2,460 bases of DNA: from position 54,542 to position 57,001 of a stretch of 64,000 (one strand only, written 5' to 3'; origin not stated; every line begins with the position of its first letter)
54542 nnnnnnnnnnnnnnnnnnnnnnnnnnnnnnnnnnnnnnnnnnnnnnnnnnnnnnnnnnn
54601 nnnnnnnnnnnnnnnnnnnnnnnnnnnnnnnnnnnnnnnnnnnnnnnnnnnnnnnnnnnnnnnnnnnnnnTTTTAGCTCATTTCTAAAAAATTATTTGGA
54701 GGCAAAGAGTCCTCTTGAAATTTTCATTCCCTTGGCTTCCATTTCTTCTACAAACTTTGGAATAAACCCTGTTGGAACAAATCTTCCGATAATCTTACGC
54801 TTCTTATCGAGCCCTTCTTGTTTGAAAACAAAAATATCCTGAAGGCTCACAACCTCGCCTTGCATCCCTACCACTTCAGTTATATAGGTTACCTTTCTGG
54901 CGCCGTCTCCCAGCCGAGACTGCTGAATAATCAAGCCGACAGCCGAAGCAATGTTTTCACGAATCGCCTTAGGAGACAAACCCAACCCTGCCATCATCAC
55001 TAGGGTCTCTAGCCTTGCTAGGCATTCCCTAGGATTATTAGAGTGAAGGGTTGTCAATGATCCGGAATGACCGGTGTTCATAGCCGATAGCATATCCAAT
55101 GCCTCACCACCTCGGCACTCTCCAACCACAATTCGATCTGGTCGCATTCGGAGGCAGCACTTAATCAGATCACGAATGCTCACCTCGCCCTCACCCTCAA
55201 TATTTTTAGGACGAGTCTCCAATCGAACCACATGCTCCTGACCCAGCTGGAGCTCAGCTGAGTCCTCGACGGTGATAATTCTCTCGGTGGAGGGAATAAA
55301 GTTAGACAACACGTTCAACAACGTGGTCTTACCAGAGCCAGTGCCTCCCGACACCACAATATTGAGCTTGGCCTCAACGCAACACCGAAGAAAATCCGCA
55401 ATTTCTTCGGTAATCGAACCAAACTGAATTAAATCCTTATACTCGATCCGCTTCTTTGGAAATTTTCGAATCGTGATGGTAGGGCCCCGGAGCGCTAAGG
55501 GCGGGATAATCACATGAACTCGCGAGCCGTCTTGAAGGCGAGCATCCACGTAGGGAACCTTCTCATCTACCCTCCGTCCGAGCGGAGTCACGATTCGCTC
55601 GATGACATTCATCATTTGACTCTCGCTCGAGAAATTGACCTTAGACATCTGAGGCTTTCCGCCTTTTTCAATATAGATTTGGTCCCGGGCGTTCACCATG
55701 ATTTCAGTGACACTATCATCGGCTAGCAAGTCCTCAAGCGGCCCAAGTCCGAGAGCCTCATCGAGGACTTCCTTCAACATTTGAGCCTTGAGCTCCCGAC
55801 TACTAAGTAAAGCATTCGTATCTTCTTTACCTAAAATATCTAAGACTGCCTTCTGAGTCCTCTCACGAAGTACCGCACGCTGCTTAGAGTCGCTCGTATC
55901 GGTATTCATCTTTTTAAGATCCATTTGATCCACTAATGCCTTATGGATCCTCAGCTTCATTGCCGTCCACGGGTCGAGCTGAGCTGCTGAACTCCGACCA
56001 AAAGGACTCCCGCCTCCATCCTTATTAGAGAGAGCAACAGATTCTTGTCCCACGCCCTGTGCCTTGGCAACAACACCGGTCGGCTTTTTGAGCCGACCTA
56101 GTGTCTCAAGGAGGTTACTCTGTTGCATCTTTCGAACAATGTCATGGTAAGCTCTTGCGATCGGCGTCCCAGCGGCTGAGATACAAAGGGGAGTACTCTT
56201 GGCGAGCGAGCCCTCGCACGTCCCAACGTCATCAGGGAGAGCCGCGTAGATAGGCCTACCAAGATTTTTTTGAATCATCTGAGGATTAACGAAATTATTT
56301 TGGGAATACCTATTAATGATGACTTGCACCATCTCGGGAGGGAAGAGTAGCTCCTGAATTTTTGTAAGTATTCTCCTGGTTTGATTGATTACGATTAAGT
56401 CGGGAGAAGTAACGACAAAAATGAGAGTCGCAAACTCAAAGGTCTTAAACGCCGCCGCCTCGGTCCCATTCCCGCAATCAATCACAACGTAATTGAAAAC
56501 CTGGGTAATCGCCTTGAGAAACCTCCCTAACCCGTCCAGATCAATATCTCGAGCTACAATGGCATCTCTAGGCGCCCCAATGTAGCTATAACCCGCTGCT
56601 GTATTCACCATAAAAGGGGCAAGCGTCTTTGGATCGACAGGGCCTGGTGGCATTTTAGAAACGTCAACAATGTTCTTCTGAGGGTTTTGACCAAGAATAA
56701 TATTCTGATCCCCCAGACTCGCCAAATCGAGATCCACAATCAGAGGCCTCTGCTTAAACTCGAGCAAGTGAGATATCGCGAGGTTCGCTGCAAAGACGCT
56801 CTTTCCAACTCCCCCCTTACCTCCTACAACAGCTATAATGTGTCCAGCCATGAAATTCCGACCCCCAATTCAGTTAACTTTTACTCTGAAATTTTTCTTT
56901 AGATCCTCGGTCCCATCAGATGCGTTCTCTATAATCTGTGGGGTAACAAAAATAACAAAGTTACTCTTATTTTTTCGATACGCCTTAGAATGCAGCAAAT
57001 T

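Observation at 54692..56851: Single polypeptide fusing a TadZ/CpaE-type ParA-like ATPase to the TadA/CpaF secretion ATPase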

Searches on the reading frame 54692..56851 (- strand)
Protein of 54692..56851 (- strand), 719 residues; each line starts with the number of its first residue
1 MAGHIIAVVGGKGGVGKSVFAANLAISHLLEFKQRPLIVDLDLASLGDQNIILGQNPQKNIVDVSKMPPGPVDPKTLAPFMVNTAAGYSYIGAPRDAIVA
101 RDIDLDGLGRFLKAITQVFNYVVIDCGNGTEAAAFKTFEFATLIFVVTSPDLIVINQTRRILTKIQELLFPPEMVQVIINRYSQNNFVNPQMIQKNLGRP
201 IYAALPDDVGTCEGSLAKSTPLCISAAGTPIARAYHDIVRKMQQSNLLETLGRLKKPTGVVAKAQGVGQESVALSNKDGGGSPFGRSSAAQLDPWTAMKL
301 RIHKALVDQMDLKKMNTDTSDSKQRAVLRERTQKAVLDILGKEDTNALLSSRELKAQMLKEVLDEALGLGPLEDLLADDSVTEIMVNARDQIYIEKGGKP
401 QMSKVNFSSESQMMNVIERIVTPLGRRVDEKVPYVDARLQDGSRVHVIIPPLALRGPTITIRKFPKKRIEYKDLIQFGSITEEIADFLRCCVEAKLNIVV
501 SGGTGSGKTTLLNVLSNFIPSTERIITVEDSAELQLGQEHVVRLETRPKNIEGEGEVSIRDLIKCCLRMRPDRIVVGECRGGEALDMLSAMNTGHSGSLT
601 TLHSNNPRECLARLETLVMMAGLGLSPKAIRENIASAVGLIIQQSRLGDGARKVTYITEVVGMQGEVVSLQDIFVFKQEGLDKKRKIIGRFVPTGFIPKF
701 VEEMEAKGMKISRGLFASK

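Call 5: search_protein_families(library=pfam, proteins=[window:54692-56851:-], max_evalue=0.01)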
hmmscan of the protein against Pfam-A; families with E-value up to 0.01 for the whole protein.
window:54692-56851:- (719 aa): 15 families
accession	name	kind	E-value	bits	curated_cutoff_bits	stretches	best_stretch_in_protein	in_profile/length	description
PF00437.27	T2SSE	-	5.2e-64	216.6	24.9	1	367-644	3-275/370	Type II/IV secretion system protein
PF01656.29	CbiA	-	1.3e-12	48.3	25.4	1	6-213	1-117/125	CobQ/CobB/MinD/ParA nucleotide binding domain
PF10609.15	ParA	-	1.8e-08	34.6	27.1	1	4-168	4-163/246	NUBPL iron-transfer P-loop NTPase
PF13614.12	AAA_31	-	1.9e-06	28.3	27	1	4-166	2-165/177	AAA domain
PF00005.33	ABC_tran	-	5.8e-05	24.2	25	1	491-534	7-49/137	ABC transporter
PF07693.20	KAP_NTPase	-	0.00028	20.7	20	0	479-528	3-54/293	KAP family P-loop domain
PF13401.12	AAA_22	-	0.00038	21.2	27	0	495-528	5-39/130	AAA domain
PF02374.21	ArsA_ATPase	-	0.00085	19.1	24.3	1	7-45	4-42/305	Anion-transporting ATPase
PF13479.12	AAA_24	-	0.00086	19.6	27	0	8-43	6-32/195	AAA domain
PF13191.12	AAA_16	-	0.00094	20.2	32.6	0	494-528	23-56/167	AAA ATPase domain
PF03029.23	ATP_bind_1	-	0.0012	19.1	27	0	500-524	1-25/240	Conserved hypothetical ATP binding protein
PF20720.3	nSTAND3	-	0.0016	18.6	27.2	0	494-519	16-41/155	Novel STAND NTPase 3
PF13238.12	AAA_18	-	0.002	19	29.4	0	498-582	1-83/128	AAA domain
PF00142.24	Fer4_NifH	-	0.0082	16.1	25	0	9-64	5-58/271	4Fe-4S iron sulfur cluster binding proteins, NifH/frxC family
PF05729.18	NACHT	-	0.0091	16.3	26.7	0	498-515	3-20/167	NACHT domain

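Call 6: search_protein_families(library=ncbifam, proteins=[window:54692-56851:-], max_evalue=0.01)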
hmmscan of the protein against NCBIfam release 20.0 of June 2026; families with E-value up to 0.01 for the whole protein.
window:54692-56851:- (719 aa): 36 families (the best 25 are shown)
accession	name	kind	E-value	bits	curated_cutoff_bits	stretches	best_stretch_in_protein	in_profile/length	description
TIGR03819.1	heli_sec_ATPase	hypoth_equivalog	3.3e-99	332.3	373.15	1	333-658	18-339/340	TadA family conjugal transfer-associated ATPase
TIGR02788.1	VirB11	equivalog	1.2e-68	231.5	249.95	2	482-655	131-304/308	P-type DNA transfer ATPase VirB11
TIGR02782.1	TrbB_P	equivalog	1.9e-63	214.6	304.55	1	372-664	14-297/303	P-type conjugative transfer ATPase TrbB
NF010475.0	PRK13900.1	equivalog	1.6e-60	205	389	2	481-657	146-322/333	type IV secretion system ATPase VirB11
NF010469.0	PRK13894.1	subfamily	1.5e-56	192.1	508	1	360-664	16-311/320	conjugal transfer ATPase TrbB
NF058587.1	archaellum_moto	equivalog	2.9e-55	188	550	1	347-681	125-454/527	archaellum flagellar ATPase motor FlaI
NF010407.0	PRK13833.1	subfamily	4e-51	174.3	499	1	362-664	13-304/323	conjugal transfer protein TrbB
NF053672.1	bindosome_BasE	exception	6.4e-39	134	1000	1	405-638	179-411/512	bindosome assembly system ATPase subunit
NF010425.0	PRK13851.1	equivalog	1.1e-37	129.7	461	1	483-648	150-316/344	type IV secretion system protein VirB11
TIGR01969.1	minD_arch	subfamily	6.4e-19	68.1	201.75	1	5-248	2-233/251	cell division ATPase MinD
TIGR01968.1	minD_bact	equivalog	7.7e-19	68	212.9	1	4-245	2-239/261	septum site-determining protein MinD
NF041000.1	ATPase_ComGA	equivalog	5.4e-17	61.7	300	1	489-619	122-247/267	competence type IV pilus ATPase ComGA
TIGR01420.1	pilT_fam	subfamily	2.9e-14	53.1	319.1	1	378-648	11-269/343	PilT/PilU family type 4a pilus ATPase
TIGR02525.1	plasmid_TraJ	equivalog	3.6e-14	52.5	368.3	1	498-639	152-286/372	plasmid transfer ATPase TraJ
TIGR02538.1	type_IV_pilB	equivalog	1.5e-13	50.2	675.65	1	473-646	294-450/564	type IV-A pilus assembly ATPase PilB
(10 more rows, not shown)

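Call 7: find_homologous_proteins(query=window:54692-56851:-, max_evalue=1e-10)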
Query window:54692-56851:- (719 aa): 7884 proteins with E <= 1e-10 among 8000 candidates; the best 120 are listed.
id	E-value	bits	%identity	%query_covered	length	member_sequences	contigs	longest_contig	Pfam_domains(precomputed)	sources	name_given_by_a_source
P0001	0.0e+0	1423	89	100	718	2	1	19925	PF10609.16,PF01656.30,PF00437.27,PF27713.1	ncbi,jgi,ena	-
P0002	0.0e+0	1413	88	100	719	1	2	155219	PF10609.16,PF01656.30,PF07693.21,PF00437.27,PF13614.13,PF27713.1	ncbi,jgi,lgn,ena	jgi:septum site-determining protein MinD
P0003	0.0e+0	1413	88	100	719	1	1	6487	PF10609.16,PF01656.30,PF00437.27,PF27713.1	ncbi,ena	-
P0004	0.0e+0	1406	87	100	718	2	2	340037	PF10609.16,PF01656.30,PF00437.27,PF13614.13,PF27713.1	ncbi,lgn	-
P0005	0.0e+0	1381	85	100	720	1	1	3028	PF10609.16,PF01656.30,PF00437.27,PF27713.1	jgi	jgi:septum site-determining protein MinD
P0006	0.0e+0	1379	85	100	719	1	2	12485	PF10609.16,PF01656.30,PF00437.27,PF13614.13,PF27713.1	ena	-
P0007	0.0e+0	1372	85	100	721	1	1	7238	PF10609.16,PF01656.30,PF07693.21,PF00437.27,PF27713.1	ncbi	-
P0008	0.0e+0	1370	85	100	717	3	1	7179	PF10609.16,PF01656.30,PF07693.21,PF00437.27,PF27713.1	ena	-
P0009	0.0e+0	1369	84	100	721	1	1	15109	PF10609.16,PF01656.30,PF07693.21,PF00437.27,PF27713.1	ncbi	-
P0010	0.0e+0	1364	85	100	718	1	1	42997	PF10609.16,PF01656.30,PF00437.27,PF27713.1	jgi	jgi:septum site-determining protein MinD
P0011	0.0e+0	1360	84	100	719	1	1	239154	PF10609.16,PF01656.30,PF07693.21,PF00437.27,PF13614.13,PF27713.1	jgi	jgi:septum site-determining protein MinD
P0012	0.0e+0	1356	85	100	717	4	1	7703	PF10609.16,PF01656.30,PF07693.21,PF00437.27,PF27713.1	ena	-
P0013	0.0e+0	1354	83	100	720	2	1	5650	PF10609.16,PF01656.30,PF07693.21,PF00437.27,PF13614.13,PF27713.1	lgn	-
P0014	0.0e+0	1351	84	100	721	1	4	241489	PF10609.16,PF01656.30,PF07693.21,PF00437.27,PF27713.1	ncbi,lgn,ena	-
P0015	0.0e+0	1350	83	100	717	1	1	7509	PF10609.16,PF01656.30,PF00437.27,PF13614.13,PF00005.34,PF06564.19,PF27713.1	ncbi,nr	ncbi:MAG: Flp pilus assembly complex ATPase component TadA [Bdellovibrio sp.]|nr:Flp pilus assembly 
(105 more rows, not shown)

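Call 16: find_related_loci(query=window:54692-56851:-, collection=genome_contigs, flank=6000)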
Query window:54692-56851:- (719 aa) in genome_contigs; peptide patterns used: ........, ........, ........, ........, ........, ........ (x = any residue, [..] = any of these).
400 stretches matched a pattern; 319 encode a relative of the query (tblastn E <= 1e-3); the best 80 are kept; 80 distinct loci.
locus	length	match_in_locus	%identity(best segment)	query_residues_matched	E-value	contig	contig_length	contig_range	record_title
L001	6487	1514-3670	88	1-719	0e+0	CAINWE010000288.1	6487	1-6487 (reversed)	MAG: Oligoflexia bacterium isolate VK_bin-2343 genome assembly, contig: bin-2343:288/498, whole genome shotgun sequence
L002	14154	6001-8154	87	1-719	0e+0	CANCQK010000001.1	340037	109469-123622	MAG: Bdellovibrionales bacterium isolate JR-MC-I-240519-274 genome assembly, contig: JR-MC-I-240519-C3, whole genome sho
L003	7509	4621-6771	83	1-719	0e+0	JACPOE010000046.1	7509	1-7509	MAG: Bdellovibrio sp. isolate NC_groundwater_593_Pr5_B-0.1um_47_8 alan_book_18_scaffold_129777, whole genome shotgun seq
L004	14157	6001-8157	84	1-719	0e+0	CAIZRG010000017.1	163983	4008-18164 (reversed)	MAG: Oligoflexia bacterium isolate I-1_bin-249 genome assembly, contig: bin-249:17/59, whole genome shotgun sequence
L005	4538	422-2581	82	1-719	0e+0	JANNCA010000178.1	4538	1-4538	MAG: Oligoflexia bacterium isolate OTE_78_metabat_250 OTE_78_k141_1524080, whole genome shotgun sequence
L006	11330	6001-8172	83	1-719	0e+0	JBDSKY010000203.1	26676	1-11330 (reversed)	MAG: Bdellovibrionia bacterium isolate cluster1_bin.357 k127_11371655, whole genome shotgun sequence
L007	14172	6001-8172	82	1-719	0e+0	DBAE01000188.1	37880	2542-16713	MAG TPA_asm: Bacteriovoracaceae bacterium UBA1018 UBA1018_contig_102944, whole genome shotgun sequence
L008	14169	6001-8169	81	1-719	0e+0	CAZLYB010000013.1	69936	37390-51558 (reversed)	MAG TPA_asm: uncultured Bacteriovoracaceae bacterium isolate SRP296810_co1_56 genome assembly, contig: NODE_310_length_6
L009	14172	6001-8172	82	1-719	0e+0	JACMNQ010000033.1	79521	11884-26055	MAG: Oligoflexia bacterium isolate LF-bin-178 FL-bin-178-contig-k141_941597, whole genome shotgun sequence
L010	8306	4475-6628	82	1-719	0e+0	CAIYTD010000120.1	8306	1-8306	MAG: Oligoflexia bacterium isolate Umea1_bin-2153 genome assembly, contig: bin-2153:120/400, whole genome shotgun sequen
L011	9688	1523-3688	81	1-719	0e+0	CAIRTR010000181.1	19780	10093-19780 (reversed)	MAG: Oligoflexia bacterium isolate Kiruna3_bin-3974 genome assembly, contig: bin-3974:181/323, whole genome shotgun sequ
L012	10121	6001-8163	83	1-719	0e+0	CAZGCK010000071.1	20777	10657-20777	MAG TPA_asm: uncultured Bacteriovoracaceae bacterium isolate SRP219642_co7_571 genome assembly, contig: NODE_3619_length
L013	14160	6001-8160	80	1-719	0e+0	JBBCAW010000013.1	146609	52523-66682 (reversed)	Bdellovibrionota bacterium FG-1 24155C00013.1, whole genome shotgun sequence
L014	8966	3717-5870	80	1-719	0e+0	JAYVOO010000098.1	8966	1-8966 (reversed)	MAG: Oligoflexia bacterium isolate GL72_DN_concoct_181 GL72_DN_concoct_181_97, whole genome shotgun sequence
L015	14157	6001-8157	79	1-719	0e+0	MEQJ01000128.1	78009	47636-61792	MAG: Bdellovibrionales bacterium RIFOXYD1_FULL_53_11 rifoxyd1_full_scaffold_679, whole genome shotgun sequence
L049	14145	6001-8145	75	3-719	0e+0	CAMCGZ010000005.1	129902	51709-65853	MAG: Bdellovibrio sp. ZAP7 isolate MsE-30jul19-120 genome assembly, contig: MsE-30jul19-C159, whole genome shotgun seque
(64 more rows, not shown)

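Call 30: search_protein_representatives(protein=window:54692-56851:-)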
Query: 719 residues. Proteins with E-value up to 0.001 (for the whole library): 40673; up to 1e-10: 20370; up to 1e-30: 6858. The best 150 are listed.
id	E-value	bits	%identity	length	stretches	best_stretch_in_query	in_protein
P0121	0.0e+00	1197.4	54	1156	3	350-716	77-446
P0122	0.0e+00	1080.4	50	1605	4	353-717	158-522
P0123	4.4e-283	957.2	61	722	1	1-719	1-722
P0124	1.8e-257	872.6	56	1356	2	349-717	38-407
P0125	5.6e-256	867.7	52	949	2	301-717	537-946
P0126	3.2e-232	789.2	52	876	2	338-717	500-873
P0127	8.8e-229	777.8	80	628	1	275-717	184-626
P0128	8.7e-223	758.0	52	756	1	4-718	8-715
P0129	9.7e-220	747.9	52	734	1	2-717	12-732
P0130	3.2e-215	733.0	51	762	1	4-717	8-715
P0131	1.7e-210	717.3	47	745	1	5-718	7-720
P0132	2.1e-202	690.6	70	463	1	1-449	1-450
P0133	7.6e-200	682.2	52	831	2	351-701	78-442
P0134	1.4e-198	678.0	46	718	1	1-719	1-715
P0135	5.1e-195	666.2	46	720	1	1-719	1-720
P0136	2.9e-183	627.4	44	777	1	3-717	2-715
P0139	1.6e-172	591.9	41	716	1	2-717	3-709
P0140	6.4e-172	589.9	43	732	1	5-717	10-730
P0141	4.1e-171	587.2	42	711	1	4-718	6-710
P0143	6.5e-170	583.3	42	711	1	1-717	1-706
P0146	1.2e-165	569.1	41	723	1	3-717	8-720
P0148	7.1e-165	566.6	42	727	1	1-719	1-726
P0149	1.6e-163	562.1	44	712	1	3-719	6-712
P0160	1.1e-155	536.2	44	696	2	263-716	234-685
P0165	7.2e-153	526.9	38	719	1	1-717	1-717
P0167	6.4e-152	523.8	42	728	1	4-716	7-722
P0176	1.3e-144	499.7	39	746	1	4-716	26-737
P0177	1.5e-144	499.4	38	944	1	4-716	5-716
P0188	2.4e-140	485.5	41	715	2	298-716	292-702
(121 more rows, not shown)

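Call 33: list_cluster_members(proteins=[P0123, P0128, P0129, P0131, P0134, P0135, P0139, P0141, P0146, P0165])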
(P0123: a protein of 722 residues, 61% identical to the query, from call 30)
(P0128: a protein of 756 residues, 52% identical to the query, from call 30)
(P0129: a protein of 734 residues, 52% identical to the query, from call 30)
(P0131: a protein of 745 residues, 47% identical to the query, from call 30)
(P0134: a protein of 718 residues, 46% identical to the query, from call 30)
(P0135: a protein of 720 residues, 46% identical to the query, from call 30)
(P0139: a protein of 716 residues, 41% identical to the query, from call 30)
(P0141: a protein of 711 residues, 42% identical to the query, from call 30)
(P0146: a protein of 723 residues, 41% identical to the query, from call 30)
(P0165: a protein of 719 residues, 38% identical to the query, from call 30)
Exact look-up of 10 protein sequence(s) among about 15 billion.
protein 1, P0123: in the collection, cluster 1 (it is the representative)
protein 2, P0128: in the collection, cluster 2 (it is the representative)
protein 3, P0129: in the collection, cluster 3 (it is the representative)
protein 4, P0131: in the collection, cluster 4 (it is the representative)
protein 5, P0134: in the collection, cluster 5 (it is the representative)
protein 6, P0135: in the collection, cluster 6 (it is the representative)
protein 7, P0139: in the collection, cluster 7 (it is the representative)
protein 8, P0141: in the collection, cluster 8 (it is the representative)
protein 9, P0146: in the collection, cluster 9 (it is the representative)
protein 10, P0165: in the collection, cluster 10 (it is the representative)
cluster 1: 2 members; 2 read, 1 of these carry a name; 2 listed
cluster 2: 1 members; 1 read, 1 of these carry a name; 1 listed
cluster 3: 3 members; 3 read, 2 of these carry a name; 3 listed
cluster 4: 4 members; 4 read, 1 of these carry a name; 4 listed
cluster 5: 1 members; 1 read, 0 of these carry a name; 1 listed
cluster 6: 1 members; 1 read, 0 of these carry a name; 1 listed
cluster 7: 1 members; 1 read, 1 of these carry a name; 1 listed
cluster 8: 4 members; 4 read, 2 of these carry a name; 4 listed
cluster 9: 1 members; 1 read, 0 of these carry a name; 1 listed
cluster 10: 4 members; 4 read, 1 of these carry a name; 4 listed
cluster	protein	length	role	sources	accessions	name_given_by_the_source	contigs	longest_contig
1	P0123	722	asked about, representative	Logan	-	-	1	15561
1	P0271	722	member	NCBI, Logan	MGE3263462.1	MAG: ATPase, T2SS/T4P/T4SS family [Bacteriovoracia bacterium]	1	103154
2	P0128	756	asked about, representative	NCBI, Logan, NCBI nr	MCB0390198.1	MAG: Flp pilus assembly complex ATPase component TadA [Bdellovibrionales bacterium] | Flp pilus assembly complex ATPase component TadA [Bdellovibrionales bacterium]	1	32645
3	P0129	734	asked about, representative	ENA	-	-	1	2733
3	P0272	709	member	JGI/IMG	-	septum site-determining protein MinD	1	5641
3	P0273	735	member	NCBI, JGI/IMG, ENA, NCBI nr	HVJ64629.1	MAG TPA: ATPase, T2SS/T4P/T4SS family [Bdellovibrionota bacterium] | ATPase, T2SS/T4P/T4SS family [Bdellovibrionota bacterium]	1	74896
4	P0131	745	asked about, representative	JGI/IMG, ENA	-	-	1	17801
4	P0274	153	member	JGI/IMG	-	hypothetical protein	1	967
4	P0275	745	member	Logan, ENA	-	-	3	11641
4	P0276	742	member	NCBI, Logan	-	-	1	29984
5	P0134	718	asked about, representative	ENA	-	-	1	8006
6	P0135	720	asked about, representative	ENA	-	-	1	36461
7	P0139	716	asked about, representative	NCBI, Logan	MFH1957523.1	MAG: ATPase, T2SS/T4P/T4SS family [bacterium]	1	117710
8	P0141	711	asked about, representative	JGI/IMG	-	septum site-determining protein MinD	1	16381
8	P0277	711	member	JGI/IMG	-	septum site-determining protein MinD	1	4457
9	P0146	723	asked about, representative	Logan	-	-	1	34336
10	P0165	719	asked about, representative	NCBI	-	-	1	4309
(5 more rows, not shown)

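Call 49: predict_structure(alignment_id=A1)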
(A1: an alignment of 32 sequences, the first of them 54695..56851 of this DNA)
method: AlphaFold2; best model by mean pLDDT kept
length: 719 residues; sequences in the alignment: 32
mean_pLDDT: 45.0   pTM: 0.23
mean pLDDT of the five models: 45.0, 41.6, 40.7, 39.9, 38.8
residues with pLDDT >= 90: 0; 70-90: 27; 50-70: 236; < 50: 456
segments of 3 or more residues with pLDDT < 50: 1-25, 31-33, 41-67, 82-87, 90-107, 118-292, 368-370, 419-434, 436-438, 440-442, 450-457, 465-469, 477-480, 495-507, 519-559, 565-579, 595-601, 636-648, 650-698, 714-719
pLDDT, mean of each block of 10 residues (from residue 1): 25 35 50 51 40 41 47 51 47 34 43 52 41 39 29 28 37 31 31 36 29 29 30 41 39 31 27 22 27 62 71 54 65 77 68 70 54 56 58 57 53 53 40 47 52 46 51 52 63 47 44 53 37 33 36 38 49 47 58 50 54 65 60 50 38 35 31 27 31 44 57 47
secondary structure, 60 per line:
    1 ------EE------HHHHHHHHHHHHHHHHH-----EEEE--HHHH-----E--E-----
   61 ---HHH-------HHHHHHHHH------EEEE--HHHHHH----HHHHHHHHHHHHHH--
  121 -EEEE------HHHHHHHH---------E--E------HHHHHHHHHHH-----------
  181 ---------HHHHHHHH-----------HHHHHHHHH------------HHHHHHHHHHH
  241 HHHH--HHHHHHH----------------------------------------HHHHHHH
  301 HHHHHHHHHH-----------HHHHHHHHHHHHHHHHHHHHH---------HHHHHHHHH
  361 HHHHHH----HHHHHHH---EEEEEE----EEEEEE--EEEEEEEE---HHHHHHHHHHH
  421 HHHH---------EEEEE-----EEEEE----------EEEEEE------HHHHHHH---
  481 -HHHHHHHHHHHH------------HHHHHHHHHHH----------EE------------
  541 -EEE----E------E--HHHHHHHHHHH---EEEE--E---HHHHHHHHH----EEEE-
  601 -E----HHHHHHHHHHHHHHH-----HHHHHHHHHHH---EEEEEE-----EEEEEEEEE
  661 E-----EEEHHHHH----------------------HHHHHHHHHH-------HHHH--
elements in order (helices of 4 or more, strands of 3 or more residues): H15-31 E37-40 H43-46 H74-82 E89-92 H95-100 H105-118 E122-125 H132-139 H159-169 H190-197 H209-217 H230-244 H247-253 H294-310 H322-342 H352-366 H371-377 E381-386 E391-396 E399-406 H410-424 E434-438 E444-448 E459-464 H471-477 H482-493 H506-516 E542-544 H559-569 E573-576 H583-591 E596-599 H607-621 H627-637 E641-646 E652-661 E667-669 H670-674 H697-706 H714-717
